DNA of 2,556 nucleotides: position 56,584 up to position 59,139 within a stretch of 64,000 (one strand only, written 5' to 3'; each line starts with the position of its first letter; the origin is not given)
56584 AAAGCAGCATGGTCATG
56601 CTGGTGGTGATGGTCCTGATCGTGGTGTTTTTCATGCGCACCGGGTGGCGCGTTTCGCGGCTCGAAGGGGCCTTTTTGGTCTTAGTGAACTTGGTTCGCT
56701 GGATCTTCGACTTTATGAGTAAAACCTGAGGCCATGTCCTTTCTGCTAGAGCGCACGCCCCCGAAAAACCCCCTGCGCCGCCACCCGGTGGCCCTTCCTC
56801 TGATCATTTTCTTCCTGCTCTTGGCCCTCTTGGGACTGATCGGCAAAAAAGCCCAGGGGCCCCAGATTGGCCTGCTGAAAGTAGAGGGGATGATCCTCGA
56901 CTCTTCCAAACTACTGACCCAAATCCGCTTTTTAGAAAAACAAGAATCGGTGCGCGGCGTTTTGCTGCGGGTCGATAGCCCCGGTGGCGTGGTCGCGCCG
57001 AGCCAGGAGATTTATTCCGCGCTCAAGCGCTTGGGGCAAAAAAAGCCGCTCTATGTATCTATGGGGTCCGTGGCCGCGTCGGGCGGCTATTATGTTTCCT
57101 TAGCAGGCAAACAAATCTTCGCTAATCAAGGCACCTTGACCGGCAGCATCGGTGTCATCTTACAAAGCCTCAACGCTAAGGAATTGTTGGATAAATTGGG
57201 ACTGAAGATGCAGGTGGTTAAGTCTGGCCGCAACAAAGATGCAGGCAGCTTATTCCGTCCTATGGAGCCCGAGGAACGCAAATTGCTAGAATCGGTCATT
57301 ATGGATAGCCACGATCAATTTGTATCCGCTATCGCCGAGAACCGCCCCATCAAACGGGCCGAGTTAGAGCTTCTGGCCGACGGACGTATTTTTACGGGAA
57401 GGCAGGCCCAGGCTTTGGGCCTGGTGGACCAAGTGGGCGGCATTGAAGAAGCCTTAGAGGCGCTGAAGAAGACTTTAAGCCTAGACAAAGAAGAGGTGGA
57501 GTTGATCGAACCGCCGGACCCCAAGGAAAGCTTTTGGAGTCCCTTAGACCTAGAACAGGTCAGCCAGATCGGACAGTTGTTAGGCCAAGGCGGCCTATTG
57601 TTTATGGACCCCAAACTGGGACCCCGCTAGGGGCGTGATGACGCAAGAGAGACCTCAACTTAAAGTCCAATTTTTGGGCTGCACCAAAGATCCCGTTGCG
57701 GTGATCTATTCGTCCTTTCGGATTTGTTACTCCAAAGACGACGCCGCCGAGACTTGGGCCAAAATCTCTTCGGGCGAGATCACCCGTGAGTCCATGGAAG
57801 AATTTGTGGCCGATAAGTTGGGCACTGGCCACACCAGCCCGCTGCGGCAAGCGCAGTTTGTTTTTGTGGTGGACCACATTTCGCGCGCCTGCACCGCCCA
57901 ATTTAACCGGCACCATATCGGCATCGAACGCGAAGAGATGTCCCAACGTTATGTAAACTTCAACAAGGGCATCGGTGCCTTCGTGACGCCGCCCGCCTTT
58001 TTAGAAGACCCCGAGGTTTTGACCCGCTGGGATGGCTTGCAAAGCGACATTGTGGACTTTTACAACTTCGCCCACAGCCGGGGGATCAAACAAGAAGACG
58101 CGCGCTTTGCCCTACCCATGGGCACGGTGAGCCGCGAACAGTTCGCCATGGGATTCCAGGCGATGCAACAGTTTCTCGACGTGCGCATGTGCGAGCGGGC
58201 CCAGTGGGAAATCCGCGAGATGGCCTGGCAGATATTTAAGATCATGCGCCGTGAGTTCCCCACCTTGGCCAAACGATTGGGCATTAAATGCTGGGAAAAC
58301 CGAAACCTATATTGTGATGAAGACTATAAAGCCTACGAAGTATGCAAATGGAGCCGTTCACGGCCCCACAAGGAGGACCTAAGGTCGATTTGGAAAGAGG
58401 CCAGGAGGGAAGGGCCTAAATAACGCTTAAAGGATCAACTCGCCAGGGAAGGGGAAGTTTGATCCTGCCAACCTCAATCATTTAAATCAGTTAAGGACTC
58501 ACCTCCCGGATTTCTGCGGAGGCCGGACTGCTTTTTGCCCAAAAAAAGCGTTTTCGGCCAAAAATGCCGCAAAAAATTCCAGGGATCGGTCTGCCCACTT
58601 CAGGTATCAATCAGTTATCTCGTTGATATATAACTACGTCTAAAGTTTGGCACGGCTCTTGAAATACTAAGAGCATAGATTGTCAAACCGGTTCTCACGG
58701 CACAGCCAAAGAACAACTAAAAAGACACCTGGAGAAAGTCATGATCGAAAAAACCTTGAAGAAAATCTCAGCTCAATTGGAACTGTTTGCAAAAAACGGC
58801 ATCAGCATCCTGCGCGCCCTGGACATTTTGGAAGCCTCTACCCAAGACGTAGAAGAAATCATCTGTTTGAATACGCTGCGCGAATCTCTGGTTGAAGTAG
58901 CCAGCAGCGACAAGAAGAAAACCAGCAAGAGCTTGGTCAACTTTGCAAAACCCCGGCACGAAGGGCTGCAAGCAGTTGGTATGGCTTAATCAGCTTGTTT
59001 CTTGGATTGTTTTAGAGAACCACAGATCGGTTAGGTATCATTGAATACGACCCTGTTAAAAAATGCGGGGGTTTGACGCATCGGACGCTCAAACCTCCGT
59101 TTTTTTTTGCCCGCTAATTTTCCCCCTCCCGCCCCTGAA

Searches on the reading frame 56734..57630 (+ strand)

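Call 8: search_protein_families(library=pfam, proteins=[window:56734-57630:+])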
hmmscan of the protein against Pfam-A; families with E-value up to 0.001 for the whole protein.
window:56734-57630:+ (298 aa): 4 families
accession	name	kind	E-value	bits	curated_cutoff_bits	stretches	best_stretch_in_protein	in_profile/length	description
PF01343.23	Peptidase_S49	-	1.5e-47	161.9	24.9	1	100-248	3-151/154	Peptidase family S49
PF00574.28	CLP_protease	-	6.1e-08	33.2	20.2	1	58-127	31-98/182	Clp protease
PF25145.1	NfeD1b_N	-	1.4e-05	25.2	40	1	69-148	27-104/189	NfeD1b, N-terminal domain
PF01972.22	SDH_protease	-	0.00044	19.8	31.3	1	54-154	75-170/286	ClpP-like SDH-type serine proteinase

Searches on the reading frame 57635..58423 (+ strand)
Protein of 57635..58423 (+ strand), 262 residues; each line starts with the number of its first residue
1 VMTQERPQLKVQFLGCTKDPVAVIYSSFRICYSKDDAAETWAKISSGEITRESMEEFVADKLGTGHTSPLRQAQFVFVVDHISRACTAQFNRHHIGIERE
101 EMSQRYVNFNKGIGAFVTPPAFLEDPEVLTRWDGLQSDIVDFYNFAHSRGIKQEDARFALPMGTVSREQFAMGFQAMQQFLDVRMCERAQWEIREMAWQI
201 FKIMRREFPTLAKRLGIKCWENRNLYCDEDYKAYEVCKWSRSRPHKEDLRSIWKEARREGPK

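Call 8: search_protein_families(library=pfam, proteins=[window:57635-58423:+])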
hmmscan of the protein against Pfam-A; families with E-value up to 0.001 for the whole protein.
window:57635-58423:+ (262 aa): 1 family
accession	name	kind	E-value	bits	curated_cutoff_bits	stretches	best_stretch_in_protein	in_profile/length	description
PF02511.20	Thy1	-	1e-43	149.8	24.8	1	16-210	5-191/191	Thymidylate synthase complementing protein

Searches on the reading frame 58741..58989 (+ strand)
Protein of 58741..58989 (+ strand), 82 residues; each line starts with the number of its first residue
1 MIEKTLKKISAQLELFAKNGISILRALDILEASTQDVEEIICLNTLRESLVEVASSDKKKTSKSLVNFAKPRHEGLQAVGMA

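Call 8: search_protein_families(library=pfam, proteins=[window:58741-58989:+])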
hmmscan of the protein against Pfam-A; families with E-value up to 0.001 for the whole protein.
window:58741-58989:+ (82 aa): 0 families

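Call 44: find_homologous_proteins(query=window:58741-58989:+, max_evalue=0.001)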
Query window:58741-58989:+ (82 aa): 6 proteins with E <= 0.001 among 7 candidates.
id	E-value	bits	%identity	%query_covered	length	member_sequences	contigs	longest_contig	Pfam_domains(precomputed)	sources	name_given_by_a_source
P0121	2.2e-42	159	100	100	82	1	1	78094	-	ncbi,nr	ncbi:MAG: hypothetical protein RRB13_14440 [bacterium]|nr:hypothetical protein [bacterium]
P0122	8.0e-28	113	74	100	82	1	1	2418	-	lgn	-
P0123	8.3e-22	94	83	72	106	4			-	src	-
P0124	1.7e-21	93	65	100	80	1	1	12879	-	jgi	-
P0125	3.4e-20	89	70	80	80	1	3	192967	-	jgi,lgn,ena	-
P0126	2.1e-18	83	59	100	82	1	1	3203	-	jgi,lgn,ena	-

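Call 45: find_encoding_contigs(protein=P0125, flank=10000, max_places=3)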
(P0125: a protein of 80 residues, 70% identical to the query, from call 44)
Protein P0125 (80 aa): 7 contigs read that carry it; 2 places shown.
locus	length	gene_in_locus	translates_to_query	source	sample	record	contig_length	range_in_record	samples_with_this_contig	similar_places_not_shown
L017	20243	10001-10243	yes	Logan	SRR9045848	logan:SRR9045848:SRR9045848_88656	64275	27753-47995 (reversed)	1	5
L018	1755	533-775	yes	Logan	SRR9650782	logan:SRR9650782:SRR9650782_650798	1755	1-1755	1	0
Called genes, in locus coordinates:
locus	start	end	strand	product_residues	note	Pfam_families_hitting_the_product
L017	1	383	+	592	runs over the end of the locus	PF17092:PCB_OB (faint), PF00575:S1, PF21710:Spt6_S1 (weak), PF00575:S1, PF23459:S1_RRP5 (weak)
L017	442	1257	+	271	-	-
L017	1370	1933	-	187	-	PF23564:EF-hand_FSTL1 (faint), PF00036:EF-hand_1 (faint), PF13202:EF-hand_5 (faint), PF13405:EF-hand_6 (faint), PF13499:EF-hand_7 (faint)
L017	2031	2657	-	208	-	PF00072:Response_reg, PF00196:GerE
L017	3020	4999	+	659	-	PF06739:SBBP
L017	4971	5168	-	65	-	-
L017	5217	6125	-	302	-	PF01551:Peptidase_M23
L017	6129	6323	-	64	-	-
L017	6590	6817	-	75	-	-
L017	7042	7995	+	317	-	PF01699:Na_Ca_ex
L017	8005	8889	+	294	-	PF00574:CLP_protease (faint), PF25145:NfeD1b_N (weak), PF01343:Peptidase_S49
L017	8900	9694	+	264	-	PF02511:Thy1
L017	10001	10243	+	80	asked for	-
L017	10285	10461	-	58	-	-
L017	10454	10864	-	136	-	PF00903:Glyoxalase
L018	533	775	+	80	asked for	-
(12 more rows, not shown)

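Call 46: find_encoding_contigs(protein=P0124, flank=10000, max_places=2)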
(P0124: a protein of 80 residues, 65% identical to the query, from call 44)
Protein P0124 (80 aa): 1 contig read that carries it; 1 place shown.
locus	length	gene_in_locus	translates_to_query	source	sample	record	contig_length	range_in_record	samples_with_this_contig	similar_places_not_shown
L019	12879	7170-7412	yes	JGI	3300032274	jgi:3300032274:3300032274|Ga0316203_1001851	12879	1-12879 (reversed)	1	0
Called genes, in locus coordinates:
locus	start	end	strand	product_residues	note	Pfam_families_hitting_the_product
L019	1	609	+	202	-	?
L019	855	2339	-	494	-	PF00072:Response_reg, PF13487:HD_5, PF01966:HD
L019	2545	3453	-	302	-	PF01551:Peptidase_M23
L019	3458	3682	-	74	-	-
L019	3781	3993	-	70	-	-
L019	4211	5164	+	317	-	PF01699:Na_Ca_ex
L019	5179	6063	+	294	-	PF00574:CLP_protease (faint), PF25145:NfeD1b_N (weak), PF01343:Peptidase_S49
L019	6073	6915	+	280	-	PF02511:Thy1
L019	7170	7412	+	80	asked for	-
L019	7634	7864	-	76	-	-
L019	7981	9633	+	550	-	PF13620:CarboxypepD_reg, PF13715:CarbopepD_reg_2, PF22904:NOMO1-like_2nd (weak), PF09430:EMC7_beta-sandw (faint), PF26641:DUF8213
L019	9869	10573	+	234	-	-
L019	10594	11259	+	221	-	-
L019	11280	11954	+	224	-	-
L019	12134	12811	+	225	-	-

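Call 54: search_protein_families(library=ncbifam, max_evalue=1, proteins=[window:58741-58989:+])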
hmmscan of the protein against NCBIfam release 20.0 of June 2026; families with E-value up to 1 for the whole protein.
window:58741-58989:+ (82 aa): 0 families

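Call 55: search_protein_families(library=pfam, max_evalue=1, proteins=[window:58741-58989:+])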
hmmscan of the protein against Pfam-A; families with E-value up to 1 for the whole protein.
window:58741-58989:+ (82 aa): 2 families
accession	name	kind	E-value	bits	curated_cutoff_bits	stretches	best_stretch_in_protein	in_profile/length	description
PF21774.3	NagJ_C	-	0.042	15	28.3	1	4-64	47-108/114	Hyaluronidase post-catalytic domain-like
PF16809.10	NleF_casp_inhib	-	0.075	13.5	24.1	0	37-75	88-127/145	NleF caspase inhibitor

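Call 57: find_related_loci(query=A2, collection=metagenome_contigs, flank=3000)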
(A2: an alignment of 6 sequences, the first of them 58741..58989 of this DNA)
Query A2 (82 aa) in metagenome_contigs; peptide patterns used: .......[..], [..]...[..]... (x = any residue, [..] = any of these).
500 stretches matched a pattern; 11 encode a relative of the query (tblastn E <= 1e-3); 11 distinct loci.
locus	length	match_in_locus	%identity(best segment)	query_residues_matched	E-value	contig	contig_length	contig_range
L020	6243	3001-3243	68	1-82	4e-31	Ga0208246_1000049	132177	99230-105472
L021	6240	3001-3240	65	1-82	3e-29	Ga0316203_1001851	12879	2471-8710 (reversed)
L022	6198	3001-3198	70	1-66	1e-27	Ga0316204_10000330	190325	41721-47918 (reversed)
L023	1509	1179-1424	59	1-82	1e-26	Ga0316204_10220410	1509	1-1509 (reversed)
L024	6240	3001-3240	54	1-82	3e-25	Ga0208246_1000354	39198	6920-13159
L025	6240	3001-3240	54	1-82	3e-25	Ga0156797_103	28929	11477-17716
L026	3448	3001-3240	54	1-82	3e-25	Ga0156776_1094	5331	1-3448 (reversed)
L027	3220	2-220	61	8-82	1e-24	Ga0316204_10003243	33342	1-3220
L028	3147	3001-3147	82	1-49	1e-24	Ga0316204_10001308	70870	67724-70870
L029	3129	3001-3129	77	7-49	2e-20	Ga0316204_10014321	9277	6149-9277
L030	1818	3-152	64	26-74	5e-16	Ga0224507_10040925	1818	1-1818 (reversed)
